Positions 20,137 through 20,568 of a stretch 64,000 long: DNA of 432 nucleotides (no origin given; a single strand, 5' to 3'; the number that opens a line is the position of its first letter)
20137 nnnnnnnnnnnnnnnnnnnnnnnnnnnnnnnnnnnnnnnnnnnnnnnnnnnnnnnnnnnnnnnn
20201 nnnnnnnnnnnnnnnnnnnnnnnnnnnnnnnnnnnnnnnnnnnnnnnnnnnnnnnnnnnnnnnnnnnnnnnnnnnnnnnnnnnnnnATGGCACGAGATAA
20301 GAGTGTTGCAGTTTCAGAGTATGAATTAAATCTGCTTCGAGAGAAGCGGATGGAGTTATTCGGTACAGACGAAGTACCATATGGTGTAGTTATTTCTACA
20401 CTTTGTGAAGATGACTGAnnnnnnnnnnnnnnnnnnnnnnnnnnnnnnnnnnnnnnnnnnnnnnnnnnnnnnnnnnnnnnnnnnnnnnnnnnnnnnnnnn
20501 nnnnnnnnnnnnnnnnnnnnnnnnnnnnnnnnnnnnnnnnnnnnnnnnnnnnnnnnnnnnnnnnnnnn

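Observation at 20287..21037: AT-rich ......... homing-endonuclease genes (two paralogs) and an HNH endonuclease, two of them preceded by paralogous 'MARD' mini-ORFs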

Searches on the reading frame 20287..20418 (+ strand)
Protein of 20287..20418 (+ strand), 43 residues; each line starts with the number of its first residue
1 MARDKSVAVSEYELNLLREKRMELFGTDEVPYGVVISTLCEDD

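Call 7: search_protein_families(library=pfam, proteins=[window:20287-20418:+], max_evalue=1)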
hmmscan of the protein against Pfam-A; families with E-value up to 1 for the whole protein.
window:20287-20418:+ (43 aa): 0 families

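Call 19: search_dna_similar(query=window:20287-20415:+, collection=phages, mode=protein, max_evalue=10, max_rows=30)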
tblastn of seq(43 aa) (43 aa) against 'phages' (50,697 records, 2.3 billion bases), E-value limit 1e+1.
Records with a match: 2; places in all: 4; records where one place covers at least 80% of the query: 2.
Best place of each record, by identity: >=99% 2.
By first word of the organism name: Halogranum 2.
By host as written in the record: Halogranum sp. SS5-1 2.
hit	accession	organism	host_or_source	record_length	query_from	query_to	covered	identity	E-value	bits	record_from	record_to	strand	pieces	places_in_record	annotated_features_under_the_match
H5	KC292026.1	Halogranum tailed virus 1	Halogranum sp. SS5-1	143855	1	43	100%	100.0%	3e-21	89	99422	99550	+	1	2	204: hypothetical protein | 205: LAGLIDADG endonuclease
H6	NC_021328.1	Halogranum tailed virus 1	Halogranum sp. SS5-1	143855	1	43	100%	100.0%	3e-21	89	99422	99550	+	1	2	204: hypothetical protein | 205: homing endonuclease with LAGLIDADG motif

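Call 21: find_homologous_proteins(query=A1, max_evalue=10)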
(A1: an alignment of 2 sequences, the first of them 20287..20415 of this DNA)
Query A1 (2 sequences) (43 aa, profile of the alignment): 35 proteins with E <= 10 among 35 candidates.
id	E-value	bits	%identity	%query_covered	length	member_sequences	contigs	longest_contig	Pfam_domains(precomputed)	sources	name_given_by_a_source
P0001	2.4e-26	109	44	95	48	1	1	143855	-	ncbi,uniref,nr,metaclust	ncbi:hypothetical protein M199_gp124 [Halogranum tailed virus 1]|uniref:Uncharacterized protein n=1 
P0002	1.0e-21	94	95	100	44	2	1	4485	-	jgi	-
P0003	1.9e-21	93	50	98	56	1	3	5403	-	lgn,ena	-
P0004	3.1e-20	89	50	98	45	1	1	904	-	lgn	-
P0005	4.4e-20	89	45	98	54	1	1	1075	-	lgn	-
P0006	4.9e-20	89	43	98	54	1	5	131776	-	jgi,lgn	jgi:hypothetical protein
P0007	8.3e-20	88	50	98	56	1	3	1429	-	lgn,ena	-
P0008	8.8e-20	88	45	98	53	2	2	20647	-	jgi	-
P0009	9.7e-20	88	50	98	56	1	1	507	-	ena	-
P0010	1.2e-19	88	50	98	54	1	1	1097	-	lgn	-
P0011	2.3e-19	87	45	98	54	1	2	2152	-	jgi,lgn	-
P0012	4.0e-19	86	45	98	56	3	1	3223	-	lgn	-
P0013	4.7e-19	86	40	98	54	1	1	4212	-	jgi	-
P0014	6.0e-19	85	43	98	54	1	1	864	-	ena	-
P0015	1.4e-18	84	43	98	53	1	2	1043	-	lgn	-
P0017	4.3e-18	83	45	98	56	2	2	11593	-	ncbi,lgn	-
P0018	1.4e-16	78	72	100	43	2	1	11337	-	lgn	-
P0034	2.8e-12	64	62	98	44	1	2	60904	-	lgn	-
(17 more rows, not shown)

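Call 24: find_encoding_contigs(protein=P0006, flank=6000, max_places=5)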
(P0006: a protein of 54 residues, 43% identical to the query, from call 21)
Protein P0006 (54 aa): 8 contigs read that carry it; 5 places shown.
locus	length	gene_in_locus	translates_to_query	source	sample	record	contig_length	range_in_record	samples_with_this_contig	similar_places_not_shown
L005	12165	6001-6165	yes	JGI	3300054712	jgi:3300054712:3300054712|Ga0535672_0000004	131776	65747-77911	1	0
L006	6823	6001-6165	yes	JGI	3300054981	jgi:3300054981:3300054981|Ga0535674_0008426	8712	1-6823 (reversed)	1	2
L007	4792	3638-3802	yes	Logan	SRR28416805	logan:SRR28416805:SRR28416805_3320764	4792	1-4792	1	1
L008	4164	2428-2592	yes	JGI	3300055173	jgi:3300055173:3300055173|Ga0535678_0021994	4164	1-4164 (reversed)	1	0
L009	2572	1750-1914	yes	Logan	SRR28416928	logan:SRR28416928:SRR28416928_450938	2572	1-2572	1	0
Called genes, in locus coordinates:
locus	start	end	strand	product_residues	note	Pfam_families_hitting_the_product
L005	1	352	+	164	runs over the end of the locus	-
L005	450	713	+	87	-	-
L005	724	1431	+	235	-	PF04973:NMN_transporter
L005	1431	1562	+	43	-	-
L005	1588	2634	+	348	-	PF13521:AAA_28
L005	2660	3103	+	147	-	-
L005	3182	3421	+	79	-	-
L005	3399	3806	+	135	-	-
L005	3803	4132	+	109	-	-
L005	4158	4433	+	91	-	-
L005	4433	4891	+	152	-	PF13456:RVT_3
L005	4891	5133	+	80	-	-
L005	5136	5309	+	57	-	-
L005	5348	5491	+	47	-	-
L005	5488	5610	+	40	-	-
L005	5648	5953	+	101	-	-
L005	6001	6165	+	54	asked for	-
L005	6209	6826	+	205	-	PF03161:LAGLIDADG_2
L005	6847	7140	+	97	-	-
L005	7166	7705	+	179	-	-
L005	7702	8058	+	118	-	-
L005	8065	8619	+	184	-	-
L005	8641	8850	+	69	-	-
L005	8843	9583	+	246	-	PF02637:GatB_Yqey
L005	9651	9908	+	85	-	-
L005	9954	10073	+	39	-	-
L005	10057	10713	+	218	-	PF24273:TRASH_HVO_1752_C (weak), PF01844:HNH (weak)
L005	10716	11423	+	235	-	PF00149:Metallophos, PF12850:Metallophos_2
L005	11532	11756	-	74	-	-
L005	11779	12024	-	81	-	-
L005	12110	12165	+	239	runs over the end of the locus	-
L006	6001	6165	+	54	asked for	-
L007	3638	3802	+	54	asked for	-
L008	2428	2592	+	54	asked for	-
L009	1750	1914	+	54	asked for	-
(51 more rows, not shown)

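Call 25: find_encoding_contigs(protein=P0034, flank=5000, max_places=3)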
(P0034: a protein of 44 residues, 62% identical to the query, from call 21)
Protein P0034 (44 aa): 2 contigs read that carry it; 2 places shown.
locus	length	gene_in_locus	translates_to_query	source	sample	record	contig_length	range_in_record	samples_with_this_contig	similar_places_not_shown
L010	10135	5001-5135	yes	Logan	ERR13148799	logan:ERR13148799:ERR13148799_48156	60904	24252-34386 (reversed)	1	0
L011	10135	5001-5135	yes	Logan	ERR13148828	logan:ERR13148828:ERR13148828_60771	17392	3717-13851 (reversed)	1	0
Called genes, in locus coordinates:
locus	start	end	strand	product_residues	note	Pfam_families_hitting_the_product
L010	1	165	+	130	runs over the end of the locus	-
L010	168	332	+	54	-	-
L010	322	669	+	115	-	-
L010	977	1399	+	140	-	PF13456:RVT_3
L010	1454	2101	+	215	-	PF01966:HD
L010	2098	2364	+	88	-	-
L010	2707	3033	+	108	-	-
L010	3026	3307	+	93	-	-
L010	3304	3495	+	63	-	-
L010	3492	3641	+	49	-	-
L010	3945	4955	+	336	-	-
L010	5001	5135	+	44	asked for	-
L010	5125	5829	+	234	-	PF03161:LAGLIDADG_2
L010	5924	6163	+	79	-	PF24461:DUF7576 (weak)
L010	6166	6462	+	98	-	-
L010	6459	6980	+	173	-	PF05869:Dam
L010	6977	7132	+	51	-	-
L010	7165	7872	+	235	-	-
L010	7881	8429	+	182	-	-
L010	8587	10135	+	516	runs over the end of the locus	PF05731:TROVE, PF25045:vWA_Ro60 (weak)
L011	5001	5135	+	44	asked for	-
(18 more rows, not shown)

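Call 26: find_encoding_contigs(protein=P0008, flank=5000, max_places=3)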
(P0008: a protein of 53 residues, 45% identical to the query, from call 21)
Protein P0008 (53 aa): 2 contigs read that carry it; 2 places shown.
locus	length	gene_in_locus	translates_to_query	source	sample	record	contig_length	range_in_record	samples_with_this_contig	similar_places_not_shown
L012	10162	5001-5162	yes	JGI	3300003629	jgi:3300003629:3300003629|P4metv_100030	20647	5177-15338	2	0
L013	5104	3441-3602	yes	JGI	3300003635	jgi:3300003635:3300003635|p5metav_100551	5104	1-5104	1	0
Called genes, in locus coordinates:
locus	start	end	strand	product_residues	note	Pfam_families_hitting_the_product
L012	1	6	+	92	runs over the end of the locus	-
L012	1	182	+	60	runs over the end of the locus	-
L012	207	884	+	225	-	PF25680:Mom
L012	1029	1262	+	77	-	-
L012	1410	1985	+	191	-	PF03161:LAGLIDADG_2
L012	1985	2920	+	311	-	PF09414:RNA_ligase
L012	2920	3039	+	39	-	-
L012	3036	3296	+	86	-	-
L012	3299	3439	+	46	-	-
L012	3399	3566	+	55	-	-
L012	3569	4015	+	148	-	-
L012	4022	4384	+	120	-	-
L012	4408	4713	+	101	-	-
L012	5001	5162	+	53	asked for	-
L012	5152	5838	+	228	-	-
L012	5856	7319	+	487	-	PF01068:DNA_ligase_A_M, PF09414:RNA_ligase (weak), PF14743:DNA_ligase_OB_2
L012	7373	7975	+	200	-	PF01844:HNH (weak)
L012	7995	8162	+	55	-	-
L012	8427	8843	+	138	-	-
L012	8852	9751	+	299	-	PF01145:Band_7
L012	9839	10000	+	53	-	-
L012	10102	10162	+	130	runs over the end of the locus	-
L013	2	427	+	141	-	?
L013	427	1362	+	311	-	PF09414:RNA_ligase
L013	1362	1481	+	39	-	-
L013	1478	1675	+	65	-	-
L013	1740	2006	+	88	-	-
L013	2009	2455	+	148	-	-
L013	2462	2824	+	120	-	-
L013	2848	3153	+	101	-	-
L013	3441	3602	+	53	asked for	-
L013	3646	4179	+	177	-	PF01844:HNH (weak)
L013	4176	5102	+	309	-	?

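Call 27: find_encoding_contigs(protein=P0018, flank=5000, max_places=3)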
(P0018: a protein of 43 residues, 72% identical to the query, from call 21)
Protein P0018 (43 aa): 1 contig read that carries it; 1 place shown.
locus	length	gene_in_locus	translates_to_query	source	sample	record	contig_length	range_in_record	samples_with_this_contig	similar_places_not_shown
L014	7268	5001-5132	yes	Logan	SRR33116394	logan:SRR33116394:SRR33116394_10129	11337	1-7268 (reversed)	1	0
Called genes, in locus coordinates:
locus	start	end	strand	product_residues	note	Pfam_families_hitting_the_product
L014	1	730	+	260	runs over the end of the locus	-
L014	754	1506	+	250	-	PF03161:LAGLIDADG_2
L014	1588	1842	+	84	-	-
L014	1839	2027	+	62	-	-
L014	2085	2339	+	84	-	-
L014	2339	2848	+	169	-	PF06414:Zeta_toxin (weak), PF08433:KTI12, PF13671:AAA_33, PF13207:AAA_17, PF13238:AAA_18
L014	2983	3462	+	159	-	-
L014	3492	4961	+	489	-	PF01068:DNA_ligase_A_M, PF14743:DNA_ligase_OB_2 (weak)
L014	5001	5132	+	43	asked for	-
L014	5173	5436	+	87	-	PF01844:HNH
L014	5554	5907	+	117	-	-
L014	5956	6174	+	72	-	-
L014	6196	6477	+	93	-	-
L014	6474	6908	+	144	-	PF13456:RVT_3 (weak)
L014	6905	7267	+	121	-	?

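Call 30: find_related_loci(query=A2, collection=viral_contigs, flank=4000)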
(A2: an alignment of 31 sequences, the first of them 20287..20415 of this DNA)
Query A2 (43 aa) in viral_contigs; peptide patterns used: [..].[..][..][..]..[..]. (x = any residue, [..] = any of these).
8 stretches matched a pattern; 3 encode a relative of the query (tblastn E <= 1e-3); 3 distinct loci.
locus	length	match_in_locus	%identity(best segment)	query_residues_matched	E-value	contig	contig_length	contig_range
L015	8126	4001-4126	69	1-42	3e-17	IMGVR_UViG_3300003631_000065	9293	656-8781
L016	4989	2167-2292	48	1-42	6e-9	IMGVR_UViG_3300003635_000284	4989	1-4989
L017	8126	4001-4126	45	1-42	2e-8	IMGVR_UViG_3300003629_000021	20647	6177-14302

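Call 31: find_related_loci(query=A2, collection=metagenome_contigs, flank=4000)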
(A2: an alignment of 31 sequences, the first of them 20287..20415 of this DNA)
Query A2 (43 aa) in metagenome_contigs; peptide patterns used: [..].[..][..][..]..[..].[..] (x = any residue, [..] = any of these).
8 stretches matched a pattern; 5 encode a relative of the query (tblastn E <= 1e-3); 5 distinct loci.
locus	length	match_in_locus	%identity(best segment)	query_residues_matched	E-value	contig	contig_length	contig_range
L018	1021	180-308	65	1-43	7e-19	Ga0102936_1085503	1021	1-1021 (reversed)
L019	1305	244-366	63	1-41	2e-14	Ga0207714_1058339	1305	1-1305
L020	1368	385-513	60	1-43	6e-14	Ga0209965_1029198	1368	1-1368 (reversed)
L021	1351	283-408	60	1-42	1e-13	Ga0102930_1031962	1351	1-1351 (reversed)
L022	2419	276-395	45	1-40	4e-10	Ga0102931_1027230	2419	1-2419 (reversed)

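Call 32: search_protein_representatives(alignment_id=A1)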
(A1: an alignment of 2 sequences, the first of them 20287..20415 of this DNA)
Query: 2 sequences, 48 profile positions. Proteins with E-value up to 0.001 (for the whole library): 115; up to 1e-10: 13; up to 1e-30: 0. The best 115 are listed.
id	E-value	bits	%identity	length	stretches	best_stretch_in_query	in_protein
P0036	1.6e-17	79.2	-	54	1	1-47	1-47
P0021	3.0e-16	75.1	-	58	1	1-46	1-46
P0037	1.0e-15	73.4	-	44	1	1-44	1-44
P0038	5.6e-15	71.0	-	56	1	1-45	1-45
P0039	9.1e-14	67.1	-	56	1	1-45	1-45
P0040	5.9e-13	64.5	-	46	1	2-44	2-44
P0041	6.7e-12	61.2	-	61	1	1-42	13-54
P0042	1.7e-11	59.9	-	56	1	1-45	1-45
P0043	2.1e-11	59.6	-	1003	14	10-42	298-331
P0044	2.5e-11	59.4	-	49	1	1-45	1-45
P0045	3.6e-11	58.8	-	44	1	1-42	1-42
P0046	4.4e-11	58.5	-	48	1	1-46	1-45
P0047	5.5e-11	58.2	-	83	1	1-42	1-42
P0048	1.1e-10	57.3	-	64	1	1-44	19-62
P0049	1.1e-10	57.2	-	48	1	1-41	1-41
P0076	7.0e-07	45.1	-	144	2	5-43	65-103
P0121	5.5e-05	39.0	-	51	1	1-44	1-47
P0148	7.3e-04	35.4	-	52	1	1-45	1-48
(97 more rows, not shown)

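Call 34: predict_structure(alignment_id=A2)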
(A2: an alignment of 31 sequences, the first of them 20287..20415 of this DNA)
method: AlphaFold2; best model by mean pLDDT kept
length: 43 residues; sequences in the alignment: 31
mean_pLDDT: 89.3   pTM: 0.61
mean pLDDT of the five models: 89.3, 87.3, 84.7, 84.7, 82.7
residues with pLDDT >= 90: 34; 70-90: 5; 50-70: 3; < 50: 1
segments of 3 or more residues with pLDDT < 50: none
pLDDT, mean of each block of 10 residues (from residue 1): 76 96 95 92 81
secondary structure, 60 per line:
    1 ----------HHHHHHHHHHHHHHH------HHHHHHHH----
elements in order: H11-25 H32-39

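Call 36: search_solved_structures(query=A2, max_evalue=10, show_alignments=3)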
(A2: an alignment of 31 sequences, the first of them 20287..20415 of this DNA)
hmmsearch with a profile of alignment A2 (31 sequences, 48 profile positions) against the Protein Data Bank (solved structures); distinct sequences matched with E-value up to 10: 14.
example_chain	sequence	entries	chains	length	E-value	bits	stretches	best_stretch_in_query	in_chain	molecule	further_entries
9l5r_L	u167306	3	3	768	0.35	13.6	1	2-23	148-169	Putative pre-mRNA splicing protein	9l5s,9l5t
5wl4_A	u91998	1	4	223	0.79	12.5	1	9-36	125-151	Engineered Chalcone Isomerase ancR3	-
5wl3_A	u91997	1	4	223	0.8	12.5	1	9-36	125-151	Engineered Chalcone Isomerase ancR2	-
2koy_A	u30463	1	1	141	1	12.1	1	27-45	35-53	Copper-transporting ATPase 2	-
5wsg_c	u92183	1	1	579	1.1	12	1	1-27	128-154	Pre-mRNA-splicing factor CEF1,Pre-mRNA-splicing factor CEF1,Cef1,Pre-mRNA-splicing factor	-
5gm6_c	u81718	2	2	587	1.1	12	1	1-27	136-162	Pre-mRNA-splicing factor CEF1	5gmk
5wkr_A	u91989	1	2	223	1.3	11.8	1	9-36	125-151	Engineered Chalcone Isomerase ancCC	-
2arf_A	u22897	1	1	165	1.3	11.7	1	27-45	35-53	WILSON DISEASE ATPASE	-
5wks_A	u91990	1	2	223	1.4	11.7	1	9-36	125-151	Engineered Chalcone Isomerase ancR1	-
5wl8_A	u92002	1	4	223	1.6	11.5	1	9-36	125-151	Engineered Chalcone Isomerase epR4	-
5lj5_O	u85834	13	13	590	4.5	10.1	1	1-27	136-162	Pre-mRNA-splicing factor CEF1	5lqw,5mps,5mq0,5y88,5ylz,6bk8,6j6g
5lj3_O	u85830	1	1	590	4.6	10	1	1-27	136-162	CEF1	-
6exn_O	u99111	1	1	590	4.6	10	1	1-27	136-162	Pre-mRNA-splicing factor CEF1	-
7b9v_O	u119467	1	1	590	5.4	9.8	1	1-27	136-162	Y55_G0042700.mRNA.1.CDS.1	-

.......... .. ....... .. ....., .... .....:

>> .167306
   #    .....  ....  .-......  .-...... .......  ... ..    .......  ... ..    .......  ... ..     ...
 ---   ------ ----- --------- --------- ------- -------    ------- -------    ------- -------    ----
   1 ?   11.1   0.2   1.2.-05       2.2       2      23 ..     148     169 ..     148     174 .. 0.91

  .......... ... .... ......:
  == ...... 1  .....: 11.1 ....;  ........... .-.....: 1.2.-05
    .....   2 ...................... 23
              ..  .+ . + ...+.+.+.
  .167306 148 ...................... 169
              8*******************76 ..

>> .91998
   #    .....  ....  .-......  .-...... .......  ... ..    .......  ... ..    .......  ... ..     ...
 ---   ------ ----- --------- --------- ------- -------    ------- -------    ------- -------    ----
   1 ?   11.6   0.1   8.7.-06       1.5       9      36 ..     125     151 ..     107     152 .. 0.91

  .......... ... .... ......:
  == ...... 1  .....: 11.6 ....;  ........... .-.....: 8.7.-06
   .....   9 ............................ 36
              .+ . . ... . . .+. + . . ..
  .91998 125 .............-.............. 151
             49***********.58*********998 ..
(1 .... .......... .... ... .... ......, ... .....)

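Call 37: fold_search(model_id=the predicted structure, library=pdb)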
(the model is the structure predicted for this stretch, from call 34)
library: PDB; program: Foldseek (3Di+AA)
matches with E <= 10: 27; with E <= 0.001: 0
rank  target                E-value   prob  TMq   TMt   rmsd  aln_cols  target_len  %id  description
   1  7vp1_B                1.5e+00  0.60  0.67  0.56   2.2        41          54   20  Structure of a transcription factor and DNA complex (released 2022-10-19)
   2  5zkt_B                2.5e+00  0.47  0.67  0.55   2.1        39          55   23  Crystal structure of TCP domain of PCF6 in Oryza sativa (released 2019-03-27)
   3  7vp4_I                2.5e+00  0.47  0.67  0.53   2.2        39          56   20  Structure of a transcription factor and DNA complex (released 2022-10-19)
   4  7vp5_J                2.7e+00  0.44  0.67  0.53   2.4        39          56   15  Structure of a transcription factor and DNA complex (released 2022-10-19)
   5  5zkt_A                2.9e+00  0.44  0.67  0.55   2.2        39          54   23  Crystal structure of TCP domain of PCF6 in Oryza sativa (released 2019-03-27)
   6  7vp4_B                3.2e+00  0.41  0.67  0.48   2.3        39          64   15  Structure of a transcription factor and DNA complex (released 2022-10-19)
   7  7vp5_B                3.2e+00  0.41  0.68  0.42   2.3        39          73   15  Structure of a transcription factor and DNA complex (released 2022-10-19)
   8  7vp4_J                3.6e+00  0.35  0.66  0.43   2.4        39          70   15  Structure of a transcription factor and DNA complex (released 2022-10-19)
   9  7vp2_B                3.9e+00  0.35  0.67  0.52   2.0        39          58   20  Structure of a transcription factor and DNA complex (released 2022-10-19)
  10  7vp5_F                3.9e+00  0.35  0.68  0.42   2.4        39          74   15  Structure of a transcription factor and DNA complex (released 2022-10-19)
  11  7vp7_A                3.9e+00  0.30  0.65  0.51   2.3        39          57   20  Structure of a transcription factor and DNA complex (released 2022-10-19)
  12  1ftt_MODEL_1_A        3.9e+00  0.04  0.28  0.22   7.4        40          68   20  THYROID TRANSCRIPTION FACTOR 1 HOMEODOMAIN (RATTUS NORVEGICUS) (released 1996-01-29)
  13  7vp4_E                4.2e+00  0.30  0.66  0.41   2.5        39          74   15  Structure of a transcription factor and DNA complex (released 2022-10-19)
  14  7vp4_A                4.5e+00  0.28  0.66  0.42   2.2        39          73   20  Structure of a transcription factor and DNA complex (released 2022-10-19)
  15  8wi3                  4.5e+00  0.06  0.38  0.02  10.9        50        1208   14  ND-hMRP5-inward open (released 2024-07-03)
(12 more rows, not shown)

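Call 50: search_protein_families(library=pfam, alignment_id=A4, max_evalue=1)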
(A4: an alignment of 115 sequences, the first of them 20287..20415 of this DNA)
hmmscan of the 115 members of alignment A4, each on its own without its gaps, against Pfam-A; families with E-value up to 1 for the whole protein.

A. member 1, window:20287-20415:+ (43 aa): 0 families

B. families by the number of members that match (of 115 scanned): 50 families (the first 25 are shown)
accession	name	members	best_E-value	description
PF19807.5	DUF6290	5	0.00014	Family of unknown function (DUF6290)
PF24111.1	DUF7386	5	0.0012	Family of unknown function (DUF7386)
PF13412.12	HTH_24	2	1.2e-06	Winged helix-turn-helix DNA-binding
PF13404.12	HTH_AsnC-type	2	0.00025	AsnC-type helix-turn-helix domain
PF12802.13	MarR_2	2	0.0033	MarR family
PF01402.27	RHH_1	2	0.0047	Ribbon-helix-helix protein, copG family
PF12840.13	HTH_20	2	0.019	Helix-turn-helix domain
PF01352.32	KRAB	2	0.042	KRAB box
PF17778.7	BLACT_WH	2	0.064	Beta-lactamase associated winged helix domain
PF21983.2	NikA-like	2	0.082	Mobilization protein NikA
PF19234.4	DUF5887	2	0.085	Family of unknown function (DUF5887)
PF01047.28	MarR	1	2.1e-06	MarR family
PF02697.20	VAPB_antitox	1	0.0013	Putative antitoxin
PF19074.5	DUF5770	1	0.0016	Family of unknown function (DUF5770)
PF25002.1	DUF7780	1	0.0034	Domain of unknown function (DUF7780)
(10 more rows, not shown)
